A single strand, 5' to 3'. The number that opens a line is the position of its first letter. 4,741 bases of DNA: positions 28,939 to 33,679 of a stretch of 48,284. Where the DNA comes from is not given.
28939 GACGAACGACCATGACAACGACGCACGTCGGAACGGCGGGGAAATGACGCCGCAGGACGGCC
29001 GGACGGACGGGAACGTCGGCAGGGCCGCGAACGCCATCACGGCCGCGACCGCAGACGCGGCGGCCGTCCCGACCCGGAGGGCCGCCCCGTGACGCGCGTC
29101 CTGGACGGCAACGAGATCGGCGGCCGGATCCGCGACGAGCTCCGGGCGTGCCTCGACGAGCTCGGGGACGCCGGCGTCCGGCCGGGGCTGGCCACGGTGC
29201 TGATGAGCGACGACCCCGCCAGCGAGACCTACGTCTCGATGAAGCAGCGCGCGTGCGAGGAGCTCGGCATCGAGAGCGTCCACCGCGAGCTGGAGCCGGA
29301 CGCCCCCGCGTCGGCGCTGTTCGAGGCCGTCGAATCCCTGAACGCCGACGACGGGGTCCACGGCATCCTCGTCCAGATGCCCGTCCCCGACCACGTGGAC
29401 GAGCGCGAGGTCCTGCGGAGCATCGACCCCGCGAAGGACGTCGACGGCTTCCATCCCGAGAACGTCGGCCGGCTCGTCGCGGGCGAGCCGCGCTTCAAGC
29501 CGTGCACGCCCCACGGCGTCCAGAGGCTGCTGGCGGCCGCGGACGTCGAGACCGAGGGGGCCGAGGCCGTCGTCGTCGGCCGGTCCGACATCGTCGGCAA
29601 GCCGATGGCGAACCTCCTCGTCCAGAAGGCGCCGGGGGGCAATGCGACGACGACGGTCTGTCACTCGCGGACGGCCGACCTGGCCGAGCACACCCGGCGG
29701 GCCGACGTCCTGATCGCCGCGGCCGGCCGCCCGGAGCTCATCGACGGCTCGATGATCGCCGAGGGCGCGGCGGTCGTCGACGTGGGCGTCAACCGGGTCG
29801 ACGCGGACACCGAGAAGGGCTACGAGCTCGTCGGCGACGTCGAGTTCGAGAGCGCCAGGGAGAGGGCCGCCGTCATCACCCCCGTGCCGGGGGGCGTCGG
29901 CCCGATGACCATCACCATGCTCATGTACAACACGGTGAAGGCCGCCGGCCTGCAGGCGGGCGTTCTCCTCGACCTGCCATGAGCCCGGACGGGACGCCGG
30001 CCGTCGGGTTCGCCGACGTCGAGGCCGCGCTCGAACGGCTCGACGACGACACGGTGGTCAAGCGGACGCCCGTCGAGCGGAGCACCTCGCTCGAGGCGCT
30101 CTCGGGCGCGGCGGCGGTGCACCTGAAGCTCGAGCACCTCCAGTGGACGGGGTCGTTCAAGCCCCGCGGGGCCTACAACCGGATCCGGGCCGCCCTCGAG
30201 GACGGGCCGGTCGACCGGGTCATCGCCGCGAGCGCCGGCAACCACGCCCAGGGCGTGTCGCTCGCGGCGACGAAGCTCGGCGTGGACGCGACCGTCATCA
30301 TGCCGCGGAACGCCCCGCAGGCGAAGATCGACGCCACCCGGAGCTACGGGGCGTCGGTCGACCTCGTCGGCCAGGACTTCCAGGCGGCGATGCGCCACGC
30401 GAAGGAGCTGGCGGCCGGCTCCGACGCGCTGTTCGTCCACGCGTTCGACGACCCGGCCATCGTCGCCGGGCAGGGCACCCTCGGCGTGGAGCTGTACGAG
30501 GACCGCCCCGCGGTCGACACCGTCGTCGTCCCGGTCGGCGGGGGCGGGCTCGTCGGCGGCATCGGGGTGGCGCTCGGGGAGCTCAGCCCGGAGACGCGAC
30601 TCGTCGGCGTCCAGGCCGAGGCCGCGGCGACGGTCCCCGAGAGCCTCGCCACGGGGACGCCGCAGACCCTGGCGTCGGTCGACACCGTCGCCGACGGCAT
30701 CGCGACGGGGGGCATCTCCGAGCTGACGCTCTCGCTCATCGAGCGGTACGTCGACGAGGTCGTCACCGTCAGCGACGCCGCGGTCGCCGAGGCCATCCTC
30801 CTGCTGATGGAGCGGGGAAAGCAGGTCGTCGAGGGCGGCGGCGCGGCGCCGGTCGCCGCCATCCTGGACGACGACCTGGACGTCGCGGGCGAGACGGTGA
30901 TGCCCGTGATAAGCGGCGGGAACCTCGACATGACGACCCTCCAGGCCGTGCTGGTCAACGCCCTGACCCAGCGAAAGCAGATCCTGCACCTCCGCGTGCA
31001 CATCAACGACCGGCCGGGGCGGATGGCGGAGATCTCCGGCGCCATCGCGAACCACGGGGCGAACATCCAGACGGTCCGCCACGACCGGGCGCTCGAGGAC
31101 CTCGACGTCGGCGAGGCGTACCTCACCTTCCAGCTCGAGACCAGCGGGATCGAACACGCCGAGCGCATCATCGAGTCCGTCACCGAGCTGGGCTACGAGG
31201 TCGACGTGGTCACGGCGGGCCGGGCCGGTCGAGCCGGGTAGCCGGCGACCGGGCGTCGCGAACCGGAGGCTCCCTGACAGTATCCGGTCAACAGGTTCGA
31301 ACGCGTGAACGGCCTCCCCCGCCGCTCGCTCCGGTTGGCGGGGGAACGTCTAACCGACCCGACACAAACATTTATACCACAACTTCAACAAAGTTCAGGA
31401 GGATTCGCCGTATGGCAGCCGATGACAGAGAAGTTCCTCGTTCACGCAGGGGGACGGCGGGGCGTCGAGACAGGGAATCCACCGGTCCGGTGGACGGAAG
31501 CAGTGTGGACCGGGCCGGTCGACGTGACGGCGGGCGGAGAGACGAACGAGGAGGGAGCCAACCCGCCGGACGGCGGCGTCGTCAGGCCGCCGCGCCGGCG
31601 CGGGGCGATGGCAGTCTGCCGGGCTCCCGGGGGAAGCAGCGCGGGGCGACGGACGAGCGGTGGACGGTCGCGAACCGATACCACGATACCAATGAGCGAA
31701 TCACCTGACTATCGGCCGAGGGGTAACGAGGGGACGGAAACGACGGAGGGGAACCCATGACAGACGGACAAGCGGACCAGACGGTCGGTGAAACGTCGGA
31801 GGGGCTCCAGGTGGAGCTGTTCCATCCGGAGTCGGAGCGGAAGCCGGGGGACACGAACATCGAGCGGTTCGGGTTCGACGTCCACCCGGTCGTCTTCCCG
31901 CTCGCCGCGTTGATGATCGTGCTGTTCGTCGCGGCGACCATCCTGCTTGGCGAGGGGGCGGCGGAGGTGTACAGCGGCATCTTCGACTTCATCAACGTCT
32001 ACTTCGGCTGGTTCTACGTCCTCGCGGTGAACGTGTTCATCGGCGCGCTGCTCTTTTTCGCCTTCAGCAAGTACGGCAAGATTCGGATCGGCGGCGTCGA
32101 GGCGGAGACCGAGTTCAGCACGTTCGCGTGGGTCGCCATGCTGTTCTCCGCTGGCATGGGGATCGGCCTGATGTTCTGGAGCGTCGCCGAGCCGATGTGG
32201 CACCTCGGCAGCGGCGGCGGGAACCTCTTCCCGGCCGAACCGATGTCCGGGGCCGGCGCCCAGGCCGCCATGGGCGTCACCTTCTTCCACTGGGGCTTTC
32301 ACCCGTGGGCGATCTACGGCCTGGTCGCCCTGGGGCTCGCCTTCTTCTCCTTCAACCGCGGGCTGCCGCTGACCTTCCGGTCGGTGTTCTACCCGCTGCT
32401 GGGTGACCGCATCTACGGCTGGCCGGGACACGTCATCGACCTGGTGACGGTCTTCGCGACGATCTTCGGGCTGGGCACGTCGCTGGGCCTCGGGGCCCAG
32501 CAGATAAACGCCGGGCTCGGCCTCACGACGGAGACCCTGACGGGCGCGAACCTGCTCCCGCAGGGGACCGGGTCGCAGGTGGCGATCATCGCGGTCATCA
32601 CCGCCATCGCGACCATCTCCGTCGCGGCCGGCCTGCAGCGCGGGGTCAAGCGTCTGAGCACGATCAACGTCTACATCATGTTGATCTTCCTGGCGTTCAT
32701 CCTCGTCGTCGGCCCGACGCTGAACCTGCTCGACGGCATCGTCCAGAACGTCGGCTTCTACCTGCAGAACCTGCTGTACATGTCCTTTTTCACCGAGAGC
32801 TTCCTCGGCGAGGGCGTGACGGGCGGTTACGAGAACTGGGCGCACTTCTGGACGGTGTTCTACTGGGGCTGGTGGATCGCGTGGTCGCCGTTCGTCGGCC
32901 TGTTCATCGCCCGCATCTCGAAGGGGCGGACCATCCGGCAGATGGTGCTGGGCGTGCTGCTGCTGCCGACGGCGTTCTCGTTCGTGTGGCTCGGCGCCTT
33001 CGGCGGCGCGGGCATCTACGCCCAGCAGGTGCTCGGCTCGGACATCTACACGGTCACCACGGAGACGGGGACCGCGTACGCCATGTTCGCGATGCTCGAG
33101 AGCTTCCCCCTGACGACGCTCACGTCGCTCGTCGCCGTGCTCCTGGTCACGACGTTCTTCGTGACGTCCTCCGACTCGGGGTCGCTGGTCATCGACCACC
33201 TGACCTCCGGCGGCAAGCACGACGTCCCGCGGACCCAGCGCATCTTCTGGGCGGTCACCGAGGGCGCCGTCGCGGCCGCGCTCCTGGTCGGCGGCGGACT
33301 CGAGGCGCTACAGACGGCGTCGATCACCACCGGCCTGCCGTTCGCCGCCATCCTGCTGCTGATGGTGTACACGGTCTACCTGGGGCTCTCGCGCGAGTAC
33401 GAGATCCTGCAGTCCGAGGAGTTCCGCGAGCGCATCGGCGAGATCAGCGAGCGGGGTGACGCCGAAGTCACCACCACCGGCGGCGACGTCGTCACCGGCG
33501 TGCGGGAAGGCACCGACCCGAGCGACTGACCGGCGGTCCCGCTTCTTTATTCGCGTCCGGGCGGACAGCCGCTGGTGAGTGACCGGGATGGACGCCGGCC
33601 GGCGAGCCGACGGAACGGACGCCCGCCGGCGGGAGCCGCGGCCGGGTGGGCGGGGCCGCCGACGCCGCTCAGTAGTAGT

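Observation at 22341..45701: A candidate catabolic island for glycine-betaine-type methylated osmolytes, built from BCCT carriers, two GcvT-fold demethylases, ETF and a complete THF C1-oxidation set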

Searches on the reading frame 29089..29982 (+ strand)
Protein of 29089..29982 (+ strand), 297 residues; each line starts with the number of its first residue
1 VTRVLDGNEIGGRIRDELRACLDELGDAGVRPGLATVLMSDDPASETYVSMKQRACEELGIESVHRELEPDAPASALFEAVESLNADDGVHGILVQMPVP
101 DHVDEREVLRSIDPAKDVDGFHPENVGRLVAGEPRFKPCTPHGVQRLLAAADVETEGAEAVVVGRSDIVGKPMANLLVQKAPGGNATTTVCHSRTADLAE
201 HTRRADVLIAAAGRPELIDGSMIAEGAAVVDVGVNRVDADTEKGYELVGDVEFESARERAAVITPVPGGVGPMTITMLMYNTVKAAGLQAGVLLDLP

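Call 9: search_protein_families(library=pfam, proteins=[window:29089-29982:+])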
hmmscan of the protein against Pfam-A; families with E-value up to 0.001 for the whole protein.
window:29089-29982:+ (297 aa): 2 families
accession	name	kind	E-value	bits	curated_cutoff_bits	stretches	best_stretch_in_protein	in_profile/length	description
PF02882.25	THF_DHG_CYH_C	-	8.8e-66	220.6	27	1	122-287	1-157/160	Tetrahydrofolate dehydrogenase/cyclohydrolase, NAD(P)-binding domain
PF00763.28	THF_DHG_CYH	-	1.7e-37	128.6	32.8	1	5-119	1-115/115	Tetrahydrofolate dehydrogenase/cyclohydrolase, catalytic domain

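Call 13: search_protein_families(library=ncbifam, proteins=[window:29089-29982:+])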
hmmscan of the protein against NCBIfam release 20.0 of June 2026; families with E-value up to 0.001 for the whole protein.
window:29089-29982:+ (297 aa): 30 families (the best 25 are shown)
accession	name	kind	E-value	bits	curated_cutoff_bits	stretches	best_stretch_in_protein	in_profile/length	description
NF010764.0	PRK14167.1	subfamily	1.2e-162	540.1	477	1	1-297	1-297/297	bifunctional 5,10-methylene-tetrahydrofolate dehydrogenase/ 5,10-methylene-tetrahydrofolate cyclohydrolase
NF010786.0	PRK14189.1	subfamily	2.7e-108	361.4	421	1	2-287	3-279/285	bifunctional methylenetetrahydrofolate dehydrogenase/methenyltetrahydrofolate cyclohydrolase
NF010783.0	PRK14186.1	equivalog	1.9e-100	335.8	333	1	1-286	1-282/297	bifunctional methylenetetrahydrofolate dehydrogenase/methenyltetrahydrofolate cyclohydrolase FolD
NF010785.0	PRK14188.1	subfamily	1.1e-99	333.2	396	1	1-291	2-291/297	bifunctional methylenetetrahydrofolate dehydrogenase/methenyltetrahydrofolate cyclohydrolase FolD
NF010765.0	PRK14168.1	equivalog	1.3e-99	333.1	501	1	3-289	4-294/297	bifunctional methylenetetrahydrofolate dehydrogenase/methenyltetrahydrofolate cyclohydrolase FolD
NF010771.0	PRK14174.1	equivalog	1.5e-99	332.9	530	1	4-285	3-288/295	bifunctional 5,10-methylene-tetrahydrofolate dehydrogenase/ 5,10-methylene-tetrahydrofolate cyclohydrolase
NF010787.0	PRK14191.1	equivalog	1.8e-98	329.2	423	1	3-287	2-278/285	bifunctional methylenetetrahydrofolate dehydrogenase/methenyltetrahydrofolate cyclohydrolase FolD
NF010781.0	PRK14184.1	equivalog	2.4e-98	328.8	438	1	4-286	3-280/286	bifunctional 5,10-methylene-tetrahydrofolate dehydrogenase/ 5,10-methylene-tetrahydrofolate cyclohydrolase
NF008058.0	PRK10792.1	equivalog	9.1e-98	326.7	355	1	2-286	3-279/285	bifunctional methylenetetrahydrofolate dehydrogenase/methenyltetrahydrofolate cyclohydrolase FolD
NF010775.0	PRK14178.1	equivalog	1e-94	316.9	465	1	4-290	2-275/279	bifunctional methylenetetrahydrofolate dehydrogenase/methenyltetrahydrofolate cyclohydrolase FolD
NF010770.0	PRK14173.1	equivalog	1.9e-94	316.1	411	1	3-290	4-282/287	bifunctional 5,10-methylene-tetrahydrofolate dehydrogenase/ 5,10-methylene-tetrahydrofolate cyclohydrolase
NF010780.0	PRK14183.1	equivalog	6.4e-94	314.4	480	1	3-287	2-278/283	bifunctional 5,10-methylene-tetrahydrofolate dehydrogenase/ 5,10-methylene-tetrahydrofolate cyclohydrolase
NF010773.0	PRK14176.1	equivalog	1.3e-93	313.5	437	1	2-286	8-283/287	bifunctional 5,10-methylene-tetrahydrofolate dehydrogenase/ 5,10-methylene-tetrahydrofolate cyclohydrolase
NF010776.0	PRK14179.1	equivalog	7.7e-92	307.4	445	1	1-286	1-278/284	bifunctional methylenetetrahydrofolate dehydrogenase/methenyltetrahydrofolate cyclohydrolase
NF010782.0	PRK14185.1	equivalog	1.1e-91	307.2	507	1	3-286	2-287/293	bifunctional methylenetetrahydrofolate dehydrogenase/methenyltetrahydrofolate cyclohydrolase FolD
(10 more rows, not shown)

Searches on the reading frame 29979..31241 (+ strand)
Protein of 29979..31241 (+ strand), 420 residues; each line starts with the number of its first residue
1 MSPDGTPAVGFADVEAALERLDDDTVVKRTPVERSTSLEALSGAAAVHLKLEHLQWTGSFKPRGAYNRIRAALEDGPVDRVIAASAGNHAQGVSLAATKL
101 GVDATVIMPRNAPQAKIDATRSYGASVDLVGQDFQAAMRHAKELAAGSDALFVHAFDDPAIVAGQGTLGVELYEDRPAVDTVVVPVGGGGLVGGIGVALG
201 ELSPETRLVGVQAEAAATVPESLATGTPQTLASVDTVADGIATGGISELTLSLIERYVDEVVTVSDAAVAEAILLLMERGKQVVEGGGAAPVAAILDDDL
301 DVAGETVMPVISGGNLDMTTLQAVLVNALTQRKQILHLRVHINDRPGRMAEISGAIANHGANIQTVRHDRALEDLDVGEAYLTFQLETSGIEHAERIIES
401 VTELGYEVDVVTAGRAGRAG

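Call 9: search_protein_families(library=pfam, proteins=[window:29979-31241:+])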
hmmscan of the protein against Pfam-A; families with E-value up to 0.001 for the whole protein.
window:29979-31241:+ (420 aa): 3 families
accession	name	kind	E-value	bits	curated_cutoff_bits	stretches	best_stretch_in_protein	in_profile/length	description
PF00291.31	PALP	-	8.9e-80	268.6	35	1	27-313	5-295/295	Pyridoxal-phosphate dependent enzyme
PF01842.31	ACT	-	2.2e-07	31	27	1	338-401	3-64/66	ACT domain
PF13291.12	ACT_4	-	7.1e-06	27.1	27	1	332-402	3-70/80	ACT domain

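Call 13: search_protein_families(library=ncbifam, proteins=[window:29979-31241:+])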
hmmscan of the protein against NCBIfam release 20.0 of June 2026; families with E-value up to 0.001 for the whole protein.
window:29979-31241:+ (420 aa): 43 families (the best 25 are shown)
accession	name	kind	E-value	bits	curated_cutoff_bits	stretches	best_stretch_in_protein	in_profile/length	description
TIGR01127.1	ilvA_1Cterm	equivalog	1.3e-129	432.5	378.75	1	30-409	1-379/380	threonine ammonia-lyase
NF005600.0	PRK07334.1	equivalog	4.5e-113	377.9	496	1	7-410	8-406/408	threonine ammonia-lyase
NF006389.0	PRK08638.1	equivalog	1.8e-85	286.8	453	1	9-324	9-323/333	bifunctional threonine ammonia-lyase/L-serine ammonia-lyase TdcB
NF006390.0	PRK08639.1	equivalog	2e-78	264.2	421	1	10-351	8-350/418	threonine ammonia-lyase IlvA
NF005454.0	PRK07048.1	equivalog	4e-78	262.8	452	1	8-325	6-320/324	threo-3-hydroxy-L-aspartate ammonia-lyase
NF006674.0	PRK09224.1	subfamily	2.3e-77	260.9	577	1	26-411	22-403/508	threonine ammonia-lyase IlvA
NF005292.0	PRK06815.1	equivalog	7.5e-76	255.2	371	1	14-325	8-317/320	threonine/serine dehydratase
NF005680.0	PRK07476.1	equivalog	1.5e-75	254.2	413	1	9-327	5-322/326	hydroxyectoine utilization dehydratase EutB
TIGR02079.1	THD1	equivalog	4.8e-73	246.3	440.55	1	13-363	2-354/410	threonine ammonia-lyase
NF006094.0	PRK08246.1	subfamily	6.2e-73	245.9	331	1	13-321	9-309/310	serine/threonine dehydratase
TIGR01124.1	ilvA_2Cterm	equivalog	1.1e-72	245.3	411.3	1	26-408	14-392/499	threonine ammonia-lyase, biosynthetic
NF009130.0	PRK12483.1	subfamily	1.1e-70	238.7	801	1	26-408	34-413/521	threonine ammonia-lyase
TIGR02991.1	ectoine_eutB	equivalog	2.9e-67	226.9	413.35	1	10-324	2-314/317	hydroxyectoine utilization dehydratase EutB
NF045641.2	BHydaspDhtseBhcB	equivalog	8.5e-67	225.5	550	1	11-321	4-310/312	beta-hydroxyaspartate dehydratase BhcB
NF006455.0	PRK08813.1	equivalog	6.6e-58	196.7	489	1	8-328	20-322/374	threonine dehydratase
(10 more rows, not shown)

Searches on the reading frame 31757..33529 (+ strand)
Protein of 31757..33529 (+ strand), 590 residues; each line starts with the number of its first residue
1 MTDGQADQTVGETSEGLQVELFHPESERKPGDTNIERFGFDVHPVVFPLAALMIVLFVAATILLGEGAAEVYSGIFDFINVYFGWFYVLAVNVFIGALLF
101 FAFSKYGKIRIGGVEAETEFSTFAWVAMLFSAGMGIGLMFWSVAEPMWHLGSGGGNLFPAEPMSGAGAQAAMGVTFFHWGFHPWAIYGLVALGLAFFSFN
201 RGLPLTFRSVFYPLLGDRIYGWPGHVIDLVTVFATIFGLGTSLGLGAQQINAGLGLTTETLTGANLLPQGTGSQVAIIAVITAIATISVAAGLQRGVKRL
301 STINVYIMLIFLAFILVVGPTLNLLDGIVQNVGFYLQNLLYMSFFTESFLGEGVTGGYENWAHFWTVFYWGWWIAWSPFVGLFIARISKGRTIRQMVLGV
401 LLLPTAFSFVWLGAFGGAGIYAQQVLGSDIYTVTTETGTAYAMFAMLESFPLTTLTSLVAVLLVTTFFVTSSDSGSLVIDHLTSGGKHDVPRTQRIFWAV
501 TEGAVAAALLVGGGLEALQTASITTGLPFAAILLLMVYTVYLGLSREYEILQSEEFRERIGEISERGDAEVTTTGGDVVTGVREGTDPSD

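Call 9: search_protein_families(library=pfam, proteins=[window:31757-33529:+])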
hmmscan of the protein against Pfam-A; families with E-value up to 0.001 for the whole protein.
window:31757-33529:+ (590 aa): 1 family
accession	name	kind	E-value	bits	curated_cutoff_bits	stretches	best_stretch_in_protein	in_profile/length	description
PF02028.23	BCCT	-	3.4e-179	596.8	27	1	46-546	1-484/485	BCCT, betaine/carnitine/choline family transporter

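Call 13: search_protein_families(library=ncbifam, proteins=[window:31757-33529:+])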
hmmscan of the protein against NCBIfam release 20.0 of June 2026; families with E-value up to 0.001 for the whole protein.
window:31757-33529:+ (590 aa): 5 families
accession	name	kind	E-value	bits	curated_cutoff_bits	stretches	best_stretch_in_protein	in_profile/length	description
NF047988.1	betaine_BCCT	equivalog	6e-157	523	650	1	46-544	2-481/483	glycine betaine uptake BCCT transporter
TIGR00842.1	bcct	subfamily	2.1e-142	475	407.55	1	84-546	1-451/452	BCCT family transporter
NF007399.1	PRK09928.1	subfamily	5.6e-130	434.4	695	1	42-548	11-502/675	choline BCCT transporter BetT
NF002887.1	PRK03356.1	equivalog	5.8e-75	252.9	541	1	42-537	9-489/497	L-carnitine/gamma-butyrobetaine antiporter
NF007412.0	PRK09950.1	equivalog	1.1e-68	232.1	647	1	51-563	17-515/536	BCCT family transporter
